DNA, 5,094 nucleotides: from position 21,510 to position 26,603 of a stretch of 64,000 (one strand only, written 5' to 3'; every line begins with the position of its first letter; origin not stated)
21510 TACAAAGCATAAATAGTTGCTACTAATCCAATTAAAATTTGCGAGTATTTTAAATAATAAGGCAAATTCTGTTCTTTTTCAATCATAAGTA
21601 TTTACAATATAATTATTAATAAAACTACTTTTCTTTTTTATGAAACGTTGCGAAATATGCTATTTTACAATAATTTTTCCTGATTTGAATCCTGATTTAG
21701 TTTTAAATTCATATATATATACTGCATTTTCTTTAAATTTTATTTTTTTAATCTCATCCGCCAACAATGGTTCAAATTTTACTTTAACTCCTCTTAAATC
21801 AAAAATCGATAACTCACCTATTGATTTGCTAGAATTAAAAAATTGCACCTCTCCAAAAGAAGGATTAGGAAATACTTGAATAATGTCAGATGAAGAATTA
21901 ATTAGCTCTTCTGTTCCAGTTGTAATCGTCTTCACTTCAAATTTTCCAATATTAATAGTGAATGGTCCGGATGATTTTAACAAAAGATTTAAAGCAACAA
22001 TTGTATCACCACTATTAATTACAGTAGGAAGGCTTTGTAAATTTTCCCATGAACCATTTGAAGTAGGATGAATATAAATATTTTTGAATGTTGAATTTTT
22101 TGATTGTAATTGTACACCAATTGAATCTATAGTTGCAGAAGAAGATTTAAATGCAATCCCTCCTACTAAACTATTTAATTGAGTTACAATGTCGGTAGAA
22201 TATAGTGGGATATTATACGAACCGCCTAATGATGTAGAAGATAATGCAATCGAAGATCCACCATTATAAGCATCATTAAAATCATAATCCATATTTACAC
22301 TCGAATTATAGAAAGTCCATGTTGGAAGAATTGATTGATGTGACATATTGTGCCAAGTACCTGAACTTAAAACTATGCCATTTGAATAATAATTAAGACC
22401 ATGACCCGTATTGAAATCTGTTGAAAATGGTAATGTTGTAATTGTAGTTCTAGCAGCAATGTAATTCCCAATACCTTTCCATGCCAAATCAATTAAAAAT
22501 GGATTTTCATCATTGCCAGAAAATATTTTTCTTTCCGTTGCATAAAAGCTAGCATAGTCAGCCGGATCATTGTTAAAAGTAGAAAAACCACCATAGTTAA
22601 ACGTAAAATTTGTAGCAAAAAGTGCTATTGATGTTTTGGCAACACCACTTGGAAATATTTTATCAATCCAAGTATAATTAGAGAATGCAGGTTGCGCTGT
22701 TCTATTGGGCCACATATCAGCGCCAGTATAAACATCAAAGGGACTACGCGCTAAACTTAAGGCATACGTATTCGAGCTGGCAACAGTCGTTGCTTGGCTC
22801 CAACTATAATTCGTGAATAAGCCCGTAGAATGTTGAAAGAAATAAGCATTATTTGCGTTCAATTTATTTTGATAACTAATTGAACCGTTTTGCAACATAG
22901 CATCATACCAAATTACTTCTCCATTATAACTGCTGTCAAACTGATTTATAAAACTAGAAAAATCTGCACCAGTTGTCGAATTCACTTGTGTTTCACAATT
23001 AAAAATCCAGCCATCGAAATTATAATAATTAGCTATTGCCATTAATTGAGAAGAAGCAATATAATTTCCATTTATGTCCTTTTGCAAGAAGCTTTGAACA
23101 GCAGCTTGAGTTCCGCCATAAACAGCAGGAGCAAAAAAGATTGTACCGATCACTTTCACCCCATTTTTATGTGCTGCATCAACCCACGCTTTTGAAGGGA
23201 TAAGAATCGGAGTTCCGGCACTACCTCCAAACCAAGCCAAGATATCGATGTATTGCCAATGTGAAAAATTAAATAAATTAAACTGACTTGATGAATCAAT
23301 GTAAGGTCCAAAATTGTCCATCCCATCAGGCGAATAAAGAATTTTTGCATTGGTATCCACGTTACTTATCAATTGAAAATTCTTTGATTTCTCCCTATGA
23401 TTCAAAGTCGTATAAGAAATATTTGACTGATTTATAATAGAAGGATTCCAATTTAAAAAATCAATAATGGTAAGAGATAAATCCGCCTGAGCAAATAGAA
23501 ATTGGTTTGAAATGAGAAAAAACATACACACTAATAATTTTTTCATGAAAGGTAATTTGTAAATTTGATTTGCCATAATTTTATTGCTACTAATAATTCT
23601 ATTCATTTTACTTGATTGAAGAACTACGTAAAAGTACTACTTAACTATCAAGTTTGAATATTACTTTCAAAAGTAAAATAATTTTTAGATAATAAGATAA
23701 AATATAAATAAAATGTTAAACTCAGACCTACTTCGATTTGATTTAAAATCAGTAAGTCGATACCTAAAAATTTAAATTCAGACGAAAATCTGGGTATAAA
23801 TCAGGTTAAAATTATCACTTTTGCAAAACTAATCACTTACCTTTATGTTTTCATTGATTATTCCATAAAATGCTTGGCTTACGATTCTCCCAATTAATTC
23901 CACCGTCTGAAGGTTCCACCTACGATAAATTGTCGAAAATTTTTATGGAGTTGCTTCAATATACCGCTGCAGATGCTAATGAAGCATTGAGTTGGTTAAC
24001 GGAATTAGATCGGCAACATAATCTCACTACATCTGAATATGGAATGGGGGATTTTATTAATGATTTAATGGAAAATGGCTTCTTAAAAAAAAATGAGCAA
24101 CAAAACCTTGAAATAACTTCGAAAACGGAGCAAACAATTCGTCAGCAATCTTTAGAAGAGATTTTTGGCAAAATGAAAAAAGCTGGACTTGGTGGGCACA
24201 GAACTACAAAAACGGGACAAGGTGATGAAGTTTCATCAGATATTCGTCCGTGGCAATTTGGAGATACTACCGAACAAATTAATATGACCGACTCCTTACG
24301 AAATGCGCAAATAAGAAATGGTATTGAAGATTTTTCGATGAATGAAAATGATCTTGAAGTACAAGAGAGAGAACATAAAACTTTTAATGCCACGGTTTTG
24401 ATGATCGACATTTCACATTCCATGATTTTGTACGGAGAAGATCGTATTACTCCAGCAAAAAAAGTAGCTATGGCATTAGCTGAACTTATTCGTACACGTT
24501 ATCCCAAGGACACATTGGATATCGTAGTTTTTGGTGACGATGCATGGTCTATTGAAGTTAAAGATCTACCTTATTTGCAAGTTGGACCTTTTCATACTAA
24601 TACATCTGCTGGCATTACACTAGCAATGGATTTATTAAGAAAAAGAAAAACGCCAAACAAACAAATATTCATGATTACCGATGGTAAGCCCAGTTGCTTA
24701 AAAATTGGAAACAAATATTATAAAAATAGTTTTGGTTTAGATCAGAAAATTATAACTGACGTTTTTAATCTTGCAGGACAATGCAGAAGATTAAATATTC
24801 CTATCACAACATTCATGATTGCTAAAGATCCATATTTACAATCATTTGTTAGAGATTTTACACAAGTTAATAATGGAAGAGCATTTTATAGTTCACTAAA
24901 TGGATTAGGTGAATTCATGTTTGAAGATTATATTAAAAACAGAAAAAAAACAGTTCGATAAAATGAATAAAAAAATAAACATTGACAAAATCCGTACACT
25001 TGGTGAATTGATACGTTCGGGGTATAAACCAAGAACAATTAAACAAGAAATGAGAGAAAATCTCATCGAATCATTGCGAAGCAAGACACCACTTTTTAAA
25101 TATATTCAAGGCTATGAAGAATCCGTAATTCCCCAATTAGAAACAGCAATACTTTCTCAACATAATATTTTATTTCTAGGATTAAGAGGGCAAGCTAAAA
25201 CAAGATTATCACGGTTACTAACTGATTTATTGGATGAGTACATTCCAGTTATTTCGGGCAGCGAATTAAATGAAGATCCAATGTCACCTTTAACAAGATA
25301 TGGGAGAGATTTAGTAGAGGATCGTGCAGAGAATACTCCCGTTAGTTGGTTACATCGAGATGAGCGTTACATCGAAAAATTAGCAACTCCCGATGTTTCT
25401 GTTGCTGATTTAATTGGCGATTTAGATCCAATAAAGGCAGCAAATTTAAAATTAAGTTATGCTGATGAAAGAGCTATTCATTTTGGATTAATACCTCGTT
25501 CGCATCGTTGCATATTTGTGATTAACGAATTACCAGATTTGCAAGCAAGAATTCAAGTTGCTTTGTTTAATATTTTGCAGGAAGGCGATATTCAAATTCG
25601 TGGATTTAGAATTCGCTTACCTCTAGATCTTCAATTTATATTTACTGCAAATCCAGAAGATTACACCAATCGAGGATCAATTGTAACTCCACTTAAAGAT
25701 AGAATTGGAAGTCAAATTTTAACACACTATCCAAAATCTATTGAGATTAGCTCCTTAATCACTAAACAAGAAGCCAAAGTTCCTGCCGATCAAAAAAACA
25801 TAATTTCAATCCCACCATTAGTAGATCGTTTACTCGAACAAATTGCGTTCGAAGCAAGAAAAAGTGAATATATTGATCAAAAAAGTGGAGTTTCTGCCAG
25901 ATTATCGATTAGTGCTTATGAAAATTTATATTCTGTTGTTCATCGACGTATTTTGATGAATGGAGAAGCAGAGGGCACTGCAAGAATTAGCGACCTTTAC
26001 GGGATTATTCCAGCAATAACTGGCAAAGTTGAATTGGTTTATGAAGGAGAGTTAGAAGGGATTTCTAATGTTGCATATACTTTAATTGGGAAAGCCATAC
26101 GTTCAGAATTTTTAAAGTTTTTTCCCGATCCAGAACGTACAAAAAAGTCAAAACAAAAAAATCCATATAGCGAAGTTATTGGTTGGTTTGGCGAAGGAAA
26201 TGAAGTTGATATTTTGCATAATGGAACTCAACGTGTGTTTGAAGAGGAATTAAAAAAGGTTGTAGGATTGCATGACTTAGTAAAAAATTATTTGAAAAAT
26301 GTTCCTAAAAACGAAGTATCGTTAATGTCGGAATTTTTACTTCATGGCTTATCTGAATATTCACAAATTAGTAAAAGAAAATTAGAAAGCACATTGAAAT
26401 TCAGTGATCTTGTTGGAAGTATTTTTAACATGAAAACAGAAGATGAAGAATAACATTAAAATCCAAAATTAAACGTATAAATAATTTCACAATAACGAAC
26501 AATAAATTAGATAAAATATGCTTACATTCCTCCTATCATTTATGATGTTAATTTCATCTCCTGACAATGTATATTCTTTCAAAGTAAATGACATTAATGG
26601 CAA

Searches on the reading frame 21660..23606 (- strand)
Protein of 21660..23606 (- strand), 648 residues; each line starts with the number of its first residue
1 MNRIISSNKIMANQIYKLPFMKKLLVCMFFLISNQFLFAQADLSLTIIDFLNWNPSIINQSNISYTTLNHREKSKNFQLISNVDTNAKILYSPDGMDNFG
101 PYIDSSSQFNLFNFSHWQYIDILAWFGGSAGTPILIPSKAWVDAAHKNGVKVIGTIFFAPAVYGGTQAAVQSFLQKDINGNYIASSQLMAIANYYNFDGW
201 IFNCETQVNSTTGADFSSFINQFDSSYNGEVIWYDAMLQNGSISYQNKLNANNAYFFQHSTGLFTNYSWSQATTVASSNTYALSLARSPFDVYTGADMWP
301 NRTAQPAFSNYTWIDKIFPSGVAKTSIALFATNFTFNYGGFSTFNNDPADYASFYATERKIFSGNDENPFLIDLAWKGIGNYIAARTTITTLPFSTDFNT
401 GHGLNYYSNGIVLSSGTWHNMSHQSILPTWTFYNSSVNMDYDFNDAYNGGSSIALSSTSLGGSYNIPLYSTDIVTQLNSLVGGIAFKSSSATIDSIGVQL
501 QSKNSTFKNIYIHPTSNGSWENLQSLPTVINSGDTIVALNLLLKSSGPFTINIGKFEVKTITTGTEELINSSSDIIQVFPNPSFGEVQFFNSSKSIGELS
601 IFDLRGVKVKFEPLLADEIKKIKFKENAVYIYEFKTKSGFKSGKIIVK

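Call 46: search_protein_families(library=pfam, proteins=[window:21660-23606:-], max_evalue=0.00001)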
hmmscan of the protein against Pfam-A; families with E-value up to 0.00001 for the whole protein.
window:21660-23606:- (648 aa): 1 family
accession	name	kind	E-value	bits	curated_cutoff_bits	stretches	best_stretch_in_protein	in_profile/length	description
PF03644.19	Glyco_hydro_85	-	5.9e-71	239.9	22.2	1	105-405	10-301/302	Glycosyl hydrolase family 85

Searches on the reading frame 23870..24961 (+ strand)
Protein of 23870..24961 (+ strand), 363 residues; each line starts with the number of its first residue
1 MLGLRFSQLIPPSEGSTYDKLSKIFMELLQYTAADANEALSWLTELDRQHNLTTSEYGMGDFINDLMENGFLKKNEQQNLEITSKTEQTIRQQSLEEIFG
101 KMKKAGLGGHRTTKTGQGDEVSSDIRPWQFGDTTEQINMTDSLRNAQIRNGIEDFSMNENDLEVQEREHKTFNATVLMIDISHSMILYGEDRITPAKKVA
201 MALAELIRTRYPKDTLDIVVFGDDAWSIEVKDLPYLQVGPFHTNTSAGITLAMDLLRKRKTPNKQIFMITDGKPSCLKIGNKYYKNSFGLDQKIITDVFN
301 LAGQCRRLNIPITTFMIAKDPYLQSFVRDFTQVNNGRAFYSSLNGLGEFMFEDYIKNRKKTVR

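Call 46: search_protein_families(library=pfam, proteins=[window:23870-24961:+], max_evalue=0.00001)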
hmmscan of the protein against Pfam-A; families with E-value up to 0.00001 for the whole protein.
window:23870-24961:+ (363 aa): 1 family
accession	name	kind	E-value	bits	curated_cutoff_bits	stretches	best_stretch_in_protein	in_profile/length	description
PF13519.12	VWA_2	-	2.5e-08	34.9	27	1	175-273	1-107/107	von Willebrand factor type A domain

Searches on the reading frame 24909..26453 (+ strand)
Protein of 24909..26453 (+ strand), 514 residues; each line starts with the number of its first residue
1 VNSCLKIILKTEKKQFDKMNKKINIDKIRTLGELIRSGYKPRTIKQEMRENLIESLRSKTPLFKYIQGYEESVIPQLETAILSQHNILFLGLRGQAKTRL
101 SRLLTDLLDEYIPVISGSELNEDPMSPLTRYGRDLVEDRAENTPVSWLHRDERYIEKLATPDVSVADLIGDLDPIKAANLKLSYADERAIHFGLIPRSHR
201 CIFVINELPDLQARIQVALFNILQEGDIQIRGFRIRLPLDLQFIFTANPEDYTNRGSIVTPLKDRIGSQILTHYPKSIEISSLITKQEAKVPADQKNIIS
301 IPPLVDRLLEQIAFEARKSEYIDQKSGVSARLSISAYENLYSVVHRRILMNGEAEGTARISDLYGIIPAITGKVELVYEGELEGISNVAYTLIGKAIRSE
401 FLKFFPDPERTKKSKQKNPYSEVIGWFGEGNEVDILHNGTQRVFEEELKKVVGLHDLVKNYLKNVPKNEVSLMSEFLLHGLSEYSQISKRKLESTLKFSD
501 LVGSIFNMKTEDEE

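Call 46: search_protein_families(library=pfam, proteins=[window:24909-26453:+], max_evalue=0.00001)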
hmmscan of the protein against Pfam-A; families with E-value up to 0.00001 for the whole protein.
window:24909-26453:+ (514 aa): 2 families
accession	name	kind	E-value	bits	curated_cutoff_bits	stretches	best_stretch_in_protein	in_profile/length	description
PF07728.20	AAA_5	-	2e-06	28.3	22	0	153-265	27-138/139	AAA domain (dynein-related subfamily)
PF01078.27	Mg_chelatase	-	5e-06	26.5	20.3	0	191-250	98-159/207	Magnesium chelatase, subunit ChlI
